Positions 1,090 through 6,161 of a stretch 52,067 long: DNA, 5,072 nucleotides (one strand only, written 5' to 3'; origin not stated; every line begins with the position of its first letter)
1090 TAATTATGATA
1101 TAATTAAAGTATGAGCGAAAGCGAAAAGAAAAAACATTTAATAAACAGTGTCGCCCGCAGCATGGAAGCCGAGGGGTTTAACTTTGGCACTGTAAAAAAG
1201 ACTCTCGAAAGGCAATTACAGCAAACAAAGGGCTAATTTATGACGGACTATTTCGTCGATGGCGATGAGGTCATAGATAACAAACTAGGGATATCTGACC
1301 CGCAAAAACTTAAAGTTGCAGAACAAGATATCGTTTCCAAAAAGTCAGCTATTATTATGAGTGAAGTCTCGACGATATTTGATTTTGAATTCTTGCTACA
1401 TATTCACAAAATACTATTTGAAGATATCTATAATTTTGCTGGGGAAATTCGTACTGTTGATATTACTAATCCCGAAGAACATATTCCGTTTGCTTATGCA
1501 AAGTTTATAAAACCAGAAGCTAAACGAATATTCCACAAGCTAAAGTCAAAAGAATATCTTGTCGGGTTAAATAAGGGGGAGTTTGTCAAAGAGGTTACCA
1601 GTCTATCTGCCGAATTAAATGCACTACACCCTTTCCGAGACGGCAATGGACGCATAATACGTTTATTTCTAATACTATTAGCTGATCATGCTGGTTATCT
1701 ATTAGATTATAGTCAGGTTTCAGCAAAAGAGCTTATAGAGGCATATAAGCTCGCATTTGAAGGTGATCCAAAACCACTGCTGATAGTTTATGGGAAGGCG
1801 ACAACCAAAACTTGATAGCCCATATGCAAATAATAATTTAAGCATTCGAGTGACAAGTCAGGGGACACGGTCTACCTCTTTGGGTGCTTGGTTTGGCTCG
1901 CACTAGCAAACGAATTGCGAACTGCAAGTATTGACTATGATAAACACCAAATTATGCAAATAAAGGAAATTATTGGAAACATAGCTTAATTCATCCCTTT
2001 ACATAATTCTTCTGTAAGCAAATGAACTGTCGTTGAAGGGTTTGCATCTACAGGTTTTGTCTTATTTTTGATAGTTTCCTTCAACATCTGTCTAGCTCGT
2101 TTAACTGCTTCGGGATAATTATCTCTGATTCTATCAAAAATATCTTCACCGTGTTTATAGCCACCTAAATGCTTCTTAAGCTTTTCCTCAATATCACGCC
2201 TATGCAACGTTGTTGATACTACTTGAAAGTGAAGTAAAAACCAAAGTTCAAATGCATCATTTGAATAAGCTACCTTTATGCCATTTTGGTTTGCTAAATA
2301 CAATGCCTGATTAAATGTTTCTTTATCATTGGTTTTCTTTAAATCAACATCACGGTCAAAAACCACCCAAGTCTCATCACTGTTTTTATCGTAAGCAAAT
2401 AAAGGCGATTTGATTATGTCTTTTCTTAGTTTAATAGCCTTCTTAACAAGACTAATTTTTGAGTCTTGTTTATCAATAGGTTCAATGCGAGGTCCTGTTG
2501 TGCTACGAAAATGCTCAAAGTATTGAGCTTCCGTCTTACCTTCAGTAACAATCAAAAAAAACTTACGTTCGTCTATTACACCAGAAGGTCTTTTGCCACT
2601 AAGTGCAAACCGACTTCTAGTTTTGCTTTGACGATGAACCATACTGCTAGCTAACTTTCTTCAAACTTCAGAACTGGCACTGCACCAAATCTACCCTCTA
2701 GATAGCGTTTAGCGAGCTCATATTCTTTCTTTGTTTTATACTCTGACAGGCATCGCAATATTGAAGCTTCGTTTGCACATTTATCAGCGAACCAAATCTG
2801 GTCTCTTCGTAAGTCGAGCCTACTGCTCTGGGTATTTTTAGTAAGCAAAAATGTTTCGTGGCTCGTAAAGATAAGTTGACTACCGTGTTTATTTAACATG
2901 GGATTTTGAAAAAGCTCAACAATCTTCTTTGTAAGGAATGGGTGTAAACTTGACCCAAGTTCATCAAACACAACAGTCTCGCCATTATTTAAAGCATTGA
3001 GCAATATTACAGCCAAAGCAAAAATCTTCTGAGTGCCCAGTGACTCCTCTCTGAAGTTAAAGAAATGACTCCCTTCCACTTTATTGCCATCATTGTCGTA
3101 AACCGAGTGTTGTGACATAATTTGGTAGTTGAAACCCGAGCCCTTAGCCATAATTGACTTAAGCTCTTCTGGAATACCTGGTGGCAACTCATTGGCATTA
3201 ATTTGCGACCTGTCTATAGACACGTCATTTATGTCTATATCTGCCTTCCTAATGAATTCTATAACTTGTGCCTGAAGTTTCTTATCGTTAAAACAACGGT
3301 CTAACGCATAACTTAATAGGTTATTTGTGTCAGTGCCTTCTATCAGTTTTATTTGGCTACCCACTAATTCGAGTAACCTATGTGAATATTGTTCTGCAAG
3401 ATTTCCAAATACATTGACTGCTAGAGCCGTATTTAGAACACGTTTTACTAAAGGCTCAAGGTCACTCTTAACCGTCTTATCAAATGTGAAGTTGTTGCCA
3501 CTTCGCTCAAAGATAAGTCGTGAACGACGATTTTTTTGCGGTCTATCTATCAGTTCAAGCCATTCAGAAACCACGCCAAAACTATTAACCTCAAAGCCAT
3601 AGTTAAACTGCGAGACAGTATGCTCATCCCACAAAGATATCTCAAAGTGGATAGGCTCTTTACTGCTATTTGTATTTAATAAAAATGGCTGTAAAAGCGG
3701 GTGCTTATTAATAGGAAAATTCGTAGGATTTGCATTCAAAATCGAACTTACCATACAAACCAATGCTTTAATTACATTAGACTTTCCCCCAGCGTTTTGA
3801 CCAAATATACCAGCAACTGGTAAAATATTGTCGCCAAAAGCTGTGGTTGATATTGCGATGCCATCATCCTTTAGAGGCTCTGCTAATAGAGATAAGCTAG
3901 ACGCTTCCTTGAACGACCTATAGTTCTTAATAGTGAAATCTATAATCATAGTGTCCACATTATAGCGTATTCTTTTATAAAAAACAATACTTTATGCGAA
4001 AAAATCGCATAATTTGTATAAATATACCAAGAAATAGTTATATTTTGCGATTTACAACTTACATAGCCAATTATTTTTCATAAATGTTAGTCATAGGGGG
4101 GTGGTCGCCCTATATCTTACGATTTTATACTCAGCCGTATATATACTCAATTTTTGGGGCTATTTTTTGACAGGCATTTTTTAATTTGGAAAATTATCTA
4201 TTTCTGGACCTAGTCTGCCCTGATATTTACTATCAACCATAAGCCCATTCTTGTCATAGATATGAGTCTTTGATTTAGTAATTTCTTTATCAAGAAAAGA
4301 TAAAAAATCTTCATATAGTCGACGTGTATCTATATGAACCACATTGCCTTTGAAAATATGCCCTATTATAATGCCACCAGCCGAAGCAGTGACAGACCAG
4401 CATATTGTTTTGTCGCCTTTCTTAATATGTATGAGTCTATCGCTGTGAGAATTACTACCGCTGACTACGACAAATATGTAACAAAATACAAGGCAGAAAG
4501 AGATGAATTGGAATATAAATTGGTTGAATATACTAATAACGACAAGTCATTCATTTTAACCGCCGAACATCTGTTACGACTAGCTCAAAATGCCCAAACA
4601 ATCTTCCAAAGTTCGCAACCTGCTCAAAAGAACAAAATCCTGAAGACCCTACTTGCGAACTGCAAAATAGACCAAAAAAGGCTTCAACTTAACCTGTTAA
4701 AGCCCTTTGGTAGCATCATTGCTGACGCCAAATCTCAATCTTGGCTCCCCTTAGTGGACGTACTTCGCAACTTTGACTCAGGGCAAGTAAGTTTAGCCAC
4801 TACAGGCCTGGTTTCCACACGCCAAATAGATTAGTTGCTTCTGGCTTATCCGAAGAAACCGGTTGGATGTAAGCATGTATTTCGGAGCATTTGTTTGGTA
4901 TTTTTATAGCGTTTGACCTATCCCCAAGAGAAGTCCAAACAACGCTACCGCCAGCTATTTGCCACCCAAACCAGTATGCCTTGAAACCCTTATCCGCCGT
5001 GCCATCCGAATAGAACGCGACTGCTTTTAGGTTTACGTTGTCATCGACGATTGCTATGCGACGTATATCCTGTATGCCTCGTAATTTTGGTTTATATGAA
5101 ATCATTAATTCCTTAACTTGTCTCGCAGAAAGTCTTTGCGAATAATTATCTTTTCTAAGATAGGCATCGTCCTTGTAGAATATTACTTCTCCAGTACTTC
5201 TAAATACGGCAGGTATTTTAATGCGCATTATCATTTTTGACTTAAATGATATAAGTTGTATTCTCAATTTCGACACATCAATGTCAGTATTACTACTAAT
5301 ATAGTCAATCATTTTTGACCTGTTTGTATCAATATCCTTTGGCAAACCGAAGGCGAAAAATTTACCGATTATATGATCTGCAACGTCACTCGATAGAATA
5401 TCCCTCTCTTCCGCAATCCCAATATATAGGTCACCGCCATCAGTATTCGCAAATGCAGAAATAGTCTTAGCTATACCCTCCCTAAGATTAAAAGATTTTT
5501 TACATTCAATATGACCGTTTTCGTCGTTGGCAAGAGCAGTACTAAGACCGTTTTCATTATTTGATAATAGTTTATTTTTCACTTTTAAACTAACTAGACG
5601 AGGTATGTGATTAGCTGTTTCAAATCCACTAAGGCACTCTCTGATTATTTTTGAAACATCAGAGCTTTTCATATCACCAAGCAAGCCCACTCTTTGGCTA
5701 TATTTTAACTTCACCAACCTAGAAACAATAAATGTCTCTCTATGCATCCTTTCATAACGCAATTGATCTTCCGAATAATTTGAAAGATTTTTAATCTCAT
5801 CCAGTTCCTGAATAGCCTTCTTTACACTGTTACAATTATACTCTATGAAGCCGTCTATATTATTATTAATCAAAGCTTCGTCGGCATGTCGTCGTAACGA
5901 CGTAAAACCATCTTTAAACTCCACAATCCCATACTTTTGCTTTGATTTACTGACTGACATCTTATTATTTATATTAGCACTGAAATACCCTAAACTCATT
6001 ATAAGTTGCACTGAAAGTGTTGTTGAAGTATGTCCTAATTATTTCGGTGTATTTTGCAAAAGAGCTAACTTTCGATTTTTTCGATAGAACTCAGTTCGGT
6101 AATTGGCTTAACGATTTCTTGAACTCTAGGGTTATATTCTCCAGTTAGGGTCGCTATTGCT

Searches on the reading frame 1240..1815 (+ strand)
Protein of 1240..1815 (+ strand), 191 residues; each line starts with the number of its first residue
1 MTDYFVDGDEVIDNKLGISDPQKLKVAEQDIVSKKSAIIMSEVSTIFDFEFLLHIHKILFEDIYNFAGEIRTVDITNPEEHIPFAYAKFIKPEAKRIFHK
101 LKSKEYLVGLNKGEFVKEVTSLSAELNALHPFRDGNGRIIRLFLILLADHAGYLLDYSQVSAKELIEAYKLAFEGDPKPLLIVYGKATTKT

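Call 5: search_protein_families(library=padloc, proteins=[window:1240-1815:+], max_evalue=0.01)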
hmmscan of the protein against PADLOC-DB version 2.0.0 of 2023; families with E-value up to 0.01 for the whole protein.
window:1240-1815:+ (191 aa): 10 families
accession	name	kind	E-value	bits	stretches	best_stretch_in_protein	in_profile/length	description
PDLC04838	PDC-S04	-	2.9e-56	188.6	1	3-187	18-201/209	-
PDLC04839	PDC-S04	-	1.6e-35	120.7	1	8-180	18-194/205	-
PDLC04842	PDC-S04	-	2e-19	68.1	1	13-169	4-152/202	-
PDLC04841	PDC-S04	-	3.2e-15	54.5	1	42-170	138-251/292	-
PDLC05078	PDC-S72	-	2.8e-13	47.7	1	23-153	76-210/377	-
PDLC03963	SoFic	-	5e-11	40.6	1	29-153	92-217/361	-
PDLC04837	PDC-S04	-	5.3e-05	20.6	1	115-144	150-179/234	-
PDLC04836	PDC-S04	-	6e-05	20.3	1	115-144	154-183/244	-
PDLC04840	PDC-S04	-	9.3e-05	20.2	1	102-145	126-171/227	-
PDLC04966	PDC-S24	-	0.0014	15.6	1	129-145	317-332/497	-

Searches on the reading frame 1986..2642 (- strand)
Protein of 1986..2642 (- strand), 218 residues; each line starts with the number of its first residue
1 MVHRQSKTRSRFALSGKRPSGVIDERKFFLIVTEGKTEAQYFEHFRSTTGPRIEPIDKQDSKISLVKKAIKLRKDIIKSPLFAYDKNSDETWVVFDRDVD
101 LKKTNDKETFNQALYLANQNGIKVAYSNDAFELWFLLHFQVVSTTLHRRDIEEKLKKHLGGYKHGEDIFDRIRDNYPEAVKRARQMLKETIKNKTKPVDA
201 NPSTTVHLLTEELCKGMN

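Call 5: search_protein_families(library=padloc, proteins=[window:1986-2642:-], max_evalue=0.01)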
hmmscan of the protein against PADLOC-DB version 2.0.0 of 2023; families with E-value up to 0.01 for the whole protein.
window:1986-2642:- (218 aa): 1 family
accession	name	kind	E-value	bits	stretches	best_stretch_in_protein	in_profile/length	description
PDLC02337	AbiLii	-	4.4e-25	87.3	1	11-215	21-87/170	AbiLii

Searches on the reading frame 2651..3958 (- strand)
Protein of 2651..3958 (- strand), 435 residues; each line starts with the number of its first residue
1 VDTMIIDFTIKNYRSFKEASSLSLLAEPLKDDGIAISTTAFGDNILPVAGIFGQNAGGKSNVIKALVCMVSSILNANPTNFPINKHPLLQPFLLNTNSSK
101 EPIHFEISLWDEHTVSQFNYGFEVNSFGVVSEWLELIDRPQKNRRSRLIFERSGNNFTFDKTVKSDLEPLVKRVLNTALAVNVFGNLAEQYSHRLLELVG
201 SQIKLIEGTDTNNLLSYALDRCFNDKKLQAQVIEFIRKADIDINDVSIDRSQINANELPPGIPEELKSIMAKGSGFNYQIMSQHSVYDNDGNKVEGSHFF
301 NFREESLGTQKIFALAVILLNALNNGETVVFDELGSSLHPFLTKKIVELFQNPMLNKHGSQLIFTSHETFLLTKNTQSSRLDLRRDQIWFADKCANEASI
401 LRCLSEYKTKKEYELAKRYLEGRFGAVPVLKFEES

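Call 4: search_protein_families(library=pfam, proteins=[window:2651-3958:-], max_evalue=0.01)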
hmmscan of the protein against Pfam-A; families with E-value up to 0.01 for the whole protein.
window:2651-3958:- (435 aa): 3 families
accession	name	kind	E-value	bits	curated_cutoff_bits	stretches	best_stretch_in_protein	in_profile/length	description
PF13304.12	AAA_21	-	2.2e-31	110.5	27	1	49-372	2-303/304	AAA domain, putative AbiEii toxin, Type IV TA system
PF13175.12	AAA_15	-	1.1e-07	32.3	32.1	2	213-368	220-370/374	AAA ATPase domain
PF02463.25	SMC_N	-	0.0027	17.6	40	0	267-383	135-213/220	RecF/RecN/SMC N terminal domain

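Call 5: search_protein_families(library=padloc, proteins=[window:2651-3958:-], max_evalue=0.01)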
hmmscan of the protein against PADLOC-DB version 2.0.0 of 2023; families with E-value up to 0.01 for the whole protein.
window:2651-3958:- (435 aa): 44 families (the best 25 are shown)
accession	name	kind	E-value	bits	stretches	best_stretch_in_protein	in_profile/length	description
PDLC02335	AbiLi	-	8.1e-83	276.2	1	2-432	47-289/326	AbiLi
PDLC02980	AriA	-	5e-31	106.8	1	49-372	2-303/304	-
PDLC04426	PDC-M12A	-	2.5e-13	48.2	2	4-121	1-107/369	-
PDLC02979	AriA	-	4.8e-11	41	1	4-370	1-371/373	-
PDLC04182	HEC-01A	-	1.9e-10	38.3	2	4-165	3-153/406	-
PDLC04214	HEC-02A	-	9.4e-10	36.3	1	295-376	206-286/338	-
PDLC03878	NsnB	-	2.1e-09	35.6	1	51-368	26-277/345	-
PDLC04175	HEC-01A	-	2.7e-07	27.9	1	297-369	241-309/363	-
PDLC00285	PtuA1|PtuA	-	5.9e-07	27.1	1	159-373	123-331/432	AAA ATPase domain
PDLC04135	mad3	-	7e-07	27.1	1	306-369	265-324/374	mads_3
PDLC04177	HEC-01A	-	7.6e-07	26.5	1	51-425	31-389/393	-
PDLC04213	HEC-02A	-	9.7e-07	26.6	1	295-374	200-278/337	-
PDLC04176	HEC-01A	-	1.5e-06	25.8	0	46-253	23-234/371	-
PDLC00265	PtuA1|PtuA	-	1.8e-06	25.4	1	297-374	297-374/479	AAA ATPase domain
PDLC04391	PDC-M07A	-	2e-06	25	0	47-69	22-44/412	-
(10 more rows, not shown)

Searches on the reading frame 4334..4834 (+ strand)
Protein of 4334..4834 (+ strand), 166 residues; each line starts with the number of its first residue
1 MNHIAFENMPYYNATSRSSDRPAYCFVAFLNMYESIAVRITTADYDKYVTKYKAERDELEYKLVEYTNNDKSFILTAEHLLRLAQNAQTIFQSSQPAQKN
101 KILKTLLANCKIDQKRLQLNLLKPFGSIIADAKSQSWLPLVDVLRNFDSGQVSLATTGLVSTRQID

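Call 6: search_protein_families(library=ncbifam, proteins=[window:4334-4834:+], max_evalue=0.1)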
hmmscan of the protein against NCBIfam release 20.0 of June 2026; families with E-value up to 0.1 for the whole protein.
window:4334-4834:+ (166 aa): 0 families

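Call 7: search_protein_families(library=phrogs, proteins=[window:4334-4834:+], max_evalue=0.1)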
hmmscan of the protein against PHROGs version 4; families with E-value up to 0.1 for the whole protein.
window:4334-4834:+ (166 aa): 1 family
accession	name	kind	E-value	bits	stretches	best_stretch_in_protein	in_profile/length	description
phrog_596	-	unknown function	0.044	14.7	1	31-102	21-85/148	-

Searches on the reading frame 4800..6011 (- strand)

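Call 4: search_protein_families(library=pfam, proteins=[window:4800-6011:-], max_evalue=0.01)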
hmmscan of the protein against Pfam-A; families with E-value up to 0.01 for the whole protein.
window:4800-6011:- (403 aa): 1 family
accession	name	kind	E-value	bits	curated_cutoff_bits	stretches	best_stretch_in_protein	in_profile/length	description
PF04326.19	SLFN_AlbA_2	-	4.1e-14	53.6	25.3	1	164-294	1-117/118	Schlafen, AlbA_2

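Call 5: search_protein_families(library=padloc, proteins=[window:4800-6011:-], max_evalue=0.01)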
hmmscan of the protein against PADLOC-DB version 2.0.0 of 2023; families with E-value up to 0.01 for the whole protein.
window:4800-6011:- (403 aa): 1 family
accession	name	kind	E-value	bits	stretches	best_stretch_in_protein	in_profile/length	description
PDLC02394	pAgo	-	0.0011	14.8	1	163-302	40-168/1121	-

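Call 6: search_protein_families(library=ncbifam, proteins=[window:4800-6011:-], max_evalue=0.1)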
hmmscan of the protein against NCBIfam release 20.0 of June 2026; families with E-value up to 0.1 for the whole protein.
window:4800-6011:- (403 aa): 0 families

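Call 7: search_protein_families(library=phrogs, proteins=[window:4800-6011:-], max_evalue=0.1)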
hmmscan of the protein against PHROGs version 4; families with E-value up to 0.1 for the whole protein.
window:4800-6011:- (403 aa): 1 family
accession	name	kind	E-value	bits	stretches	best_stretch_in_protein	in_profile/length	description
phrog_12156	-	DNA, RNA and nucleotide metabolism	6.6e-12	45.8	1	159-305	13-150/485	DNA helicase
